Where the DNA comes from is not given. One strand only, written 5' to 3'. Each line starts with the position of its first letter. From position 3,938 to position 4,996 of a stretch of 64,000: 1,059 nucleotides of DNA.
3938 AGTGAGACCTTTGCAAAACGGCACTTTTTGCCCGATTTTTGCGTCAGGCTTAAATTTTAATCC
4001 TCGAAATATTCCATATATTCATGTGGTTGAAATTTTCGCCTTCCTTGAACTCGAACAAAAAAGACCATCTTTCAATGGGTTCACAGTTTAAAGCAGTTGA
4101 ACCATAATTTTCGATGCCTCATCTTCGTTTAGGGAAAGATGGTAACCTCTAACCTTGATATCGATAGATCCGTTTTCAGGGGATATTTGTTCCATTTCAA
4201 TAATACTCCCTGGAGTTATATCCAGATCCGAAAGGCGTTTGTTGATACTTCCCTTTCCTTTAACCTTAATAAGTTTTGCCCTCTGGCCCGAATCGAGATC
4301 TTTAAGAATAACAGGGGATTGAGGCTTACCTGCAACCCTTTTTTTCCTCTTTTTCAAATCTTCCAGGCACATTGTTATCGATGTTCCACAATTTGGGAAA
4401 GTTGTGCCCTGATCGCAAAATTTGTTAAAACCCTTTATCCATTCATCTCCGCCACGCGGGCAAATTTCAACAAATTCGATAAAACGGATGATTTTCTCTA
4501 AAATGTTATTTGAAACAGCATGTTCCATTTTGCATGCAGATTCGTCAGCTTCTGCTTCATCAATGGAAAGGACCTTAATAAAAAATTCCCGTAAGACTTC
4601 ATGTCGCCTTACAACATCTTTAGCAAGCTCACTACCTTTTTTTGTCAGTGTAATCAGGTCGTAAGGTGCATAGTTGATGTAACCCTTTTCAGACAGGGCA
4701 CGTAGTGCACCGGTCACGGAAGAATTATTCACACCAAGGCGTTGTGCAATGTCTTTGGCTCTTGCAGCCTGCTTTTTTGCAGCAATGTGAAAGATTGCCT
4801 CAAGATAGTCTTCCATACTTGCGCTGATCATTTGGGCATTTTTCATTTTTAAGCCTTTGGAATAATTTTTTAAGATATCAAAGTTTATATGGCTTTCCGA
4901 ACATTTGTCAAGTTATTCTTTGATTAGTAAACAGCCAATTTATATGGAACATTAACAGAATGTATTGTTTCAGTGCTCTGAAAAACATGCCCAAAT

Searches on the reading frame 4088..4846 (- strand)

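Call 66: search_protein_families(library=pfam, proteins=[window:4088-4846:-], max_evalue=1e-8)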
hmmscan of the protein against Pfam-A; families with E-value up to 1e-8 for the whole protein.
window:4088-4846:- (252 aa): 3 families
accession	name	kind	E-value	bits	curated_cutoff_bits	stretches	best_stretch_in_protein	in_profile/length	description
PF02742.21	Fe_dep_repr_C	-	1.1e-21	77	27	1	68-136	1-69/70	Iron dependent repressor, metal binding and dimerisation domain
PF01325.25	Fe_dep_repress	-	1.4e-15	57.7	26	1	6-62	1-57/60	Iron dependent repressor, N-terminal DNA binding domain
PF04023.20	FeoA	-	1.5e-14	54.2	23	1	181-250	3-73/74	FeoA domain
